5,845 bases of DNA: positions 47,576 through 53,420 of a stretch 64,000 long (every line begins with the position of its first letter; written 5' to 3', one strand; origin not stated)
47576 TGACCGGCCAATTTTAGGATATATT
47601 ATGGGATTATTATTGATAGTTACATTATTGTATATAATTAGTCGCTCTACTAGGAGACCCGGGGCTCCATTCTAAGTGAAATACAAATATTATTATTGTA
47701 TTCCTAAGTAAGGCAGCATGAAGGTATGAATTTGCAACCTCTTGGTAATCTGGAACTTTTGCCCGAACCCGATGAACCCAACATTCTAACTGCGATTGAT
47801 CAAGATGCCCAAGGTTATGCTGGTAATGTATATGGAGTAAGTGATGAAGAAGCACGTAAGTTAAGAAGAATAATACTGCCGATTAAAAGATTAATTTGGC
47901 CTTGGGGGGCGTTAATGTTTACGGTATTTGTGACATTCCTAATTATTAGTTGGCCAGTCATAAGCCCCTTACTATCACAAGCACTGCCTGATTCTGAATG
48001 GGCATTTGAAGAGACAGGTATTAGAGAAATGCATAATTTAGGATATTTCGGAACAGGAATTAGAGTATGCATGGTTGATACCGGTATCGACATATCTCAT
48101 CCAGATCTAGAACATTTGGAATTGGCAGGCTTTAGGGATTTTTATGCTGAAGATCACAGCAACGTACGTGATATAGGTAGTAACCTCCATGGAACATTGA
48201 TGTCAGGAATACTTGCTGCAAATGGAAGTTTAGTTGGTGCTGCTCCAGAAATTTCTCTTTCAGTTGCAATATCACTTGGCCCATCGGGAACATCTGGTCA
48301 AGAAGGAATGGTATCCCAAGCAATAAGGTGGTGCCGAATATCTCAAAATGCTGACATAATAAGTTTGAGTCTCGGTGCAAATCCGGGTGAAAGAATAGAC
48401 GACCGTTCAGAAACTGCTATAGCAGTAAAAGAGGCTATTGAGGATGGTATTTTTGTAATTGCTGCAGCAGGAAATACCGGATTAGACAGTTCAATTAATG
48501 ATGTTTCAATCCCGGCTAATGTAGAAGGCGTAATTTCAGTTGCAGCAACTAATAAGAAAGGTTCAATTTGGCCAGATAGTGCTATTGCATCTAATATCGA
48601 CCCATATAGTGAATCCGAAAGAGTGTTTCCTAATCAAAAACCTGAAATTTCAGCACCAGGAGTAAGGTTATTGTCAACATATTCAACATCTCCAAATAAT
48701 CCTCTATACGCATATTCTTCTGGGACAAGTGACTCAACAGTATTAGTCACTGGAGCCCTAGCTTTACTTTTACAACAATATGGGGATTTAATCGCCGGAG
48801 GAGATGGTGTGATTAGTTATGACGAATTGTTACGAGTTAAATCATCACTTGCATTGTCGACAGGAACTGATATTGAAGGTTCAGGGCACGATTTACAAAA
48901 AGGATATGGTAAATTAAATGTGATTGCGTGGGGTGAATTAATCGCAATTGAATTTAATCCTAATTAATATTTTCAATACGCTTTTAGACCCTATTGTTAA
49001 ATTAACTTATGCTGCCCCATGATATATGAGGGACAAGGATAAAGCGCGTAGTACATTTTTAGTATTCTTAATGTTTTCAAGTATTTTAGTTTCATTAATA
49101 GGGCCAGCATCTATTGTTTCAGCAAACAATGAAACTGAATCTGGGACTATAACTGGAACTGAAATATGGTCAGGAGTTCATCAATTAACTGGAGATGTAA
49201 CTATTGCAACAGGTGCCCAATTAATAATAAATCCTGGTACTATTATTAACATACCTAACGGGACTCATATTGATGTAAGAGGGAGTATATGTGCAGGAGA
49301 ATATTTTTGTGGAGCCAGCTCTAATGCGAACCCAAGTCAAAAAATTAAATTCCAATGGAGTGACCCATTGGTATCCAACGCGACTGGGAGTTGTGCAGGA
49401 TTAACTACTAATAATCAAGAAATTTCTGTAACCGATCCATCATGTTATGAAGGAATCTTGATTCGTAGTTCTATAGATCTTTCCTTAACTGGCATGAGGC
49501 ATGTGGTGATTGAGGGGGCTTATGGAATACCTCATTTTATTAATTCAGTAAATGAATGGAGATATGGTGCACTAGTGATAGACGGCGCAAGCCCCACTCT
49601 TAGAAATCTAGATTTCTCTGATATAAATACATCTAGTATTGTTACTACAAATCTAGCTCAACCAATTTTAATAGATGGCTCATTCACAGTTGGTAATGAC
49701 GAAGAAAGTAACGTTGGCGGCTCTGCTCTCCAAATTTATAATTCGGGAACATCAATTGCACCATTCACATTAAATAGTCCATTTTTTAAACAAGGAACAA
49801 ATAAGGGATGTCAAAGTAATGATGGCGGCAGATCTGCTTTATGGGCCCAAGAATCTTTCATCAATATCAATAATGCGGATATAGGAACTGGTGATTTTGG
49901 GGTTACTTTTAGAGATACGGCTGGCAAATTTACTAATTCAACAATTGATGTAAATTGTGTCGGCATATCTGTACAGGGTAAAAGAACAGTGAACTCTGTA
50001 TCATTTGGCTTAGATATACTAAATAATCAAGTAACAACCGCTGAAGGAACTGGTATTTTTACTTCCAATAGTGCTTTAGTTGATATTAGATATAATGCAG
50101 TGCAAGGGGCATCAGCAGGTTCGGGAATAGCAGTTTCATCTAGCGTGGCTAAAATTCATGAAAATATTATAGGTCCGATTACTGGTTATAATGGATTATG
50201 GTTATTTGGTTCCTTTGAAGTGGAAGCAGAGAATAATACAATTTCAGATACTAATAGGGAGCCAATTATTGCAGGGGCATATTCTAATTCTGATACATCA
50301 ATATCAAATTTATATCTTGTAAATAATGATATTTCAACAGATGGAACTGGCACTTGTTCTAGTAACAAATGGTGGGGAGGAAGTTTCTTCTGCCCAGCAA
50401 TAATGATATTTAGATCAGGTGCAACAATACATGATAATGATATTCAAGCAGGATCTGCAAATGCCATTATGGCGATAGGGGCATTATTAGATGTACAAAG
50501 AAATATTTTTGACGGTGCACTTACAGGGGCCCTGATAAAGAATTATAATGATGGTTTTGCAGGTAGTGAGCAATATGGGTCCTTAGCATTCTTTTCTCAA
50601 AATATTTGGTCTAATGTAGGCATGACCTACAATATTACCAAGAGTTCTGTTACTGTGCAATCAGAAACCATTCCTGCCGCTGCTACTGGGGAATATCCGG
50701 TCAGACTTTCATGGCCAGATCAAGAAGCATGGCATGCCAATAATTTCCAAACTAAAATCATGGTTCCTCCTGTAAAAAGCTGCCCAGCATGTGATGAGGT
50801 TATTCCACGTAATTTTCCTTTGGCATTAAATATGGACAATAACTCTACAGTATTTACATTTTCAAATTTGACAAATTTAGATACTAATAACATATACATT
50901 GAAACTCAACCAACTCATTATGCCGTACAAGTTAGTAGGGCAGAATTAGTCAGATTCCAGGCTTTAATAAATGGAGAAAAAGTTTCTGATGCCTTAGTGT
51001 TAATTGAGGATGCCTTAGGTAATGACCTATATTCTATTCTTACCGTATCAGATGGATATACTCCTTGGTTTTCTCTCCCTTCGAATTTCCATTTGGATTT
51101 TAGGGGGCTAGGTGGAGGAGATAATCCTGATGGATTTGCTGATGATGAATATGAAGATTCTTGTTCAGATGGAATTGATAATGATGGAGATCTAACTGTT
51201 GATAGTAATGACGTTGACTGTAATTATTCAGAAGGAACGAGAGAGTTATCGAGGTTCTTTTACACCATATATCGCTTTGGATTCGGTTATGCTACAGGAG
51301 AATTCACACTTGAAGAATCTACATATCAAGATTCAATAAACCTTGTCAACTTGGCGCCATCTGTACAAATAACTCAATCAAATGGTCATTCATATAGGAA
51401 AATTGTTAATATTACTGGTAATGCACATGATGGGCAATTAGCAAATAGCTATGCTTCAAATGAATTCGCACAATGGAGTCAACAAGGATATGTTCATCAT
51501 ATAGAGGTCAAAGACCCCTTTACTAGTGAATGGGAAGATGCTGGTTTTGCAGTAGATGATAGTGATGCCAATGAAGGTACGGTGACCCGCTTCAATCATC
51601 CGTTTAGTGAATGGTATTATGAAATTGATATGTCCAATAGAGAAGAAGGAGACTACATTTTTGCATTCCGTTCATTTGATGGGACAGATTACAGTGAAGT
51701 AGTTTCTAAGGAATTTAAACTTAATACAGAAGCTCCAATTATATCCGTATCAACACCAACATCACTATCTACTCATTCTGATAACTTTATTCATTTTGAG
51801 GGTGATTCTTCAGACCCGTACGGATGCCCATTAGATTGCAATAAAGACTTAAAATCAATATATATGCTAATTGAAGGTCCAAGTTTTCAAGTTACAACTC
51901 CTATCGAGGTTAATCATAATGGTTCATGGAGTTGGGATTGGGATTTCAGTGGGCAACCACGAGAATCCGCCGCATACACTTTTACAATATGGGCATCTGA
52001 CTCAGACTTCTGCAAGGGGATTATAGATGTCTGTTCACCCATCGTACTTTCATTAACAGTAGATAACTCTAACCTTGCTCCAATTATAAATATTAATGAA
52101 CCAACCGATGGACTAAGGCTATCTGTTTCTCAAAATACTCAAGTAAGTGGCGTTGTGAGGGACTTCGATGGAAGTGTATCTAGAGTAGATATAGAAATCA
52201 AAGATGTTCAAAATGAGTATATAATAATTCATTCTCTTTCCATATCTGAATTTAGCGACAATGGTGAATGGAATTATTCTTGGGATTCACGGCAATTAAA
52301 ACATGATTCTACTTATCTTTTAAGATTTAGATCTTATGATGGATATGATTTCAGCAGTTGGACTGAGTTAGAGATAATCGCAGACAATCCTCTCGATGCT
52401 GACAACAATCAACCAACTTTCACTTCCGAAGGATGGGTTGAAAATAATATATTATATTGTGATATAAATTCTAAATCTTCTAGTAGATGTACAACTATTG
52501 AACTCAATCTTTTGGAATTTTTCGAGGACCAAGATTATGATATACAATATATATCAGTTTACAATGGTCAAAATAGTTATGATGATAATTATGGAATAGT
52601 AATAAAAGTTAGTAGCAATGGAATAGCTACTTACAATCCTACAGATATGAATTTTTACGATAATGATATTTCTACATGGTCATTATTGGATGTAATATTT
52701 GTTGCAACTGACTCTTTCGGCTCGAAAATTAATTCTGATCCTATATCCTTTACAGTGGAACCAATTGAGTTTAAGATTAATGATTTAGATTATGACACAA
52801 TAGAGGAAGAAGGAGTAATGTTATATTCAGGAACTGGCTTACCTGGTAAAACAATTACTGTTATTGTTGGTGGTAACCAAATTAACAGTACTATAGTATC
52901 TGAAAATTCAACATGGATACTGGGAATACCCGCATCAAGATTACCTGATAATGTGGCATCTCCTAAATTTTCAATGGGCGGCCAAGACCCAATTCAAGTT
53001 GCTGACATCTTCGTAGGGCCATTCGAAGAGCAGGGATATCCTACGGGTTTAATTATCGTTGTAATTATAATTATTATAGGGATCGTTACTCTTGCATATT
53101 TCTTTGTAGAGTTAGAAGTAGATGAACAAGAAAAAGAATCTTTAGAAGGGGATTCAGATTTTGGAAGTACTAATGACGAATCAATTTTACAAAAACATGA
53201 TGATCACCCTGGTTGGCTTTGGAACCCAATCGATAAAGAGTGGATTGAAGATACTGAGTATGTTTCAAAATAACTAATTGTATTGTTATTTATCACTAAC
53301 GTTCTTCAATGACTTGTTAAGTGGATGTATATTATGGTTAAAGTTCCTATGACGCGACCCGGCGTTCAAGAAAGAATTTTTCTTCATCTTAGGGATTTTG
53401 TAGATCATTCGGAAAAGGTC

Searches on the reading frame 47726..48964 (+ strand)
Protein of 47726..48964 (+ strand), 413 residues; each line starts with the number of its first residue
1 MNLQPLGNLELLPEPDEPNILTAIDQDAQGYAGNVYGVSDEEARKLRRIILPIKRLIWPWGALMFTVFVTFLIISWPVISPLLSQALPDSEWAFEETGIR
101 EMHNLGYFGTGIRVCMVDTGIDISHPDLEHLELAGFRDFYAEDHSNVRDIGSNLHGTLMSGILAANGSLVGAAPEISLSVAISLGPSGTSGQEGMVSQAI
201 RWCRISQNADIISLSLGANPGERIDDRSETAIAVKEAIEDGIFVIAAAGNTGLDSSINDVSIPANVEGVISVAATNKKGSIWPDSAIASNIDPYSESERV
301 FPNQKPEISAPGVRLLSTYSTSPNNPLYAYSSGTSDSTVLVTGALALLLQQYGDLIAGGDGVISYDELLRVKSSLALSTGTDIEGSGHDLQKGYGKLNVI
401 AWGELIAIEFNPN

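Call 8: search_protein_families(library=pfam, proteins=[window:47726-48964:+], max_evalue=0.01)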
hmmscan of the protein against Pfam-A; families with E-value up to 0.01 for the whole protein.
window:47726-48964:+ (413 aa): 1 family
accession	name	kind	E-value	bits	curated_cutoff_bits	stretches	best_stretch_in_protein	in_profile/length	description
PF00082.27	Peptidase_S8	-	9.1e-39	133.9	21.8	1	109-354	1-259/288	Subtilase family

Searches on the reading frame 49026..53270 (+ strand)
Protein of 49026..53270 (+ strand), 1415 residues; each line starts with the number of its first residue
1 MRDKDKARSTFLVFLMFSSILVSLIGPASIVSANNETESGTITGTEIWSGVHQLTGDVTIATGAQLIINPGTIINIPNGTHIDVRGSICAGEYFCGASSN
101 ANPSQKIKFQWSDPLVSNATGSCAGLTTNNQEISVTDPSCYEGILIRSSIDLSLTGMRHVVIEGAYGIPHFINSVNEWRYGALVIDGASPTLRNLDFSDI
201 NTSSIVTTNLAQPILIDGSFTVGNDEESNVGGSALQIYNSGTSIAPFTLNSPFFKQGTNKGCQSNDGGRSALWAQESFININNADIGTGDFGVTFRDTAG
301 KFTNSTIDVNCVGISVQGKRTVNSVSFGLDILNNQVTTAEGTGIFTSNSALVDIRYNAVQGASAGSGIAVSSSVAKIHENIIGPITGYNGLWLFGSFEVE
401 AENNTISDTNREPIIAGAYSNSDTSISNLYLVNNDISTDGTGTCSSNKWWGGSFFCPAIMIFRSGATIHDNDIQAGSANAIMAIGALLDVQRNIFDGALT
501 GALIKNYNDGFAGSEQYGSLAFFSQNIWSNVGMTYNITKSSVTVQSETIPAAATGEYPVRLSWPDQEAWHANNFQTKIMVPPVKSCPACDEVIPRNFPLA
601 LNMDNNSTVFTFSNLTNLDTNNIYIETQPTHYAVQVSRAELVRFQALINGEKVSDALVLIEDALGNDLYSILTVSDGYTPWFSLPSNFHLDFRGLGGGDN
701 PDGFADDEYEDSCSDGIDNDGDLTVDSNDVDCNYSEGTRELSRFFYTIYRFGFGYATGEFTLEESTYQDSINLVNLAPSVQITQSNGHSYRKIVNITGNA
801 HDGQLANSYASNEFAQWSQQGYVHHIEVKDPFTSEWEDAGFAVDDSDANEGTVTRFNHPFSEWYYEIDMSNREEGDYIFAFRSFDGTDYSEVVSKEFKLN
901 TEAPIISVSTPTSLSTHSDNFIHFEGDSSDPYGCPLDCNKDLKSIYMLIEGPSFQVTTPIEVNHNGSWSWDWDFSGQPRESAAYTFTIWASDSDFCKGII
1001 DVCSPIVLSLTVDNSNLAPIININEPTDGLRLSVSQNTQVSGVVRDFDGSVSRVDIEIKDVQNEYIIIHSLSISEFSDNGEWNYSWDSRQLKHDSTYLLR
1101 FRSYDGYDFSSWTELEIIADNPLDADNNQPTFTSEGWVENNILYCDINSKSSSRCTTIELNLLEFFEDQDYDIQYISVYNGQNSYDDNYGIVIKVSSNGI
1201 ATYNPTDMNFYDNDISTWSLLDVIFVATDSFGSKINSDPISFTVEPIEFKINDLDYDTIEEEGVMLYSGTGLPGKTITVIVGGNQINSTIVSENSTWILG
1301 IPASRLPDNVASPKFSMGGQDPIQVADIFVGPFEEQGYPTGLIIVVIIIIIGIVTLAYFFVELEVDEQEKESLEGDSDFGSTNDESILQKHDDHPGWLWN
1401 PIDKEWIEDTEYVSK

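Call 8: search_protein_families(library=pfam, proteins=[window:49026-53270:+], max_evalue=0.01)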
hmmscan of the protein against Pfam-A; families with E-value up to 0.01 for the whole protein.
window:49026-53270:+ (1415 aa): 1 family
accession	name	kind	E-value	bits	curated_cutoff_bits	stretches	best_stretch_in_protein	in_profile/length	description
PF17957.7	Big_7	-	0.00011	23.2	24.1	1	1019-1092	1-62/70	Bacterial Ig domain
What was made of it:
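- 47726..55862 (+): Context only: a downstream trio conserved in Poseidoniales. It comprises a type-II membrane-anchored S8 subtilase (47726-48967), a 1,415-aa Ig-rich type-I surface protein (49026-53273) and a PadR-HTH/STAND-ATPase/TPR protein (53325-55862). Pfam (call 8).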
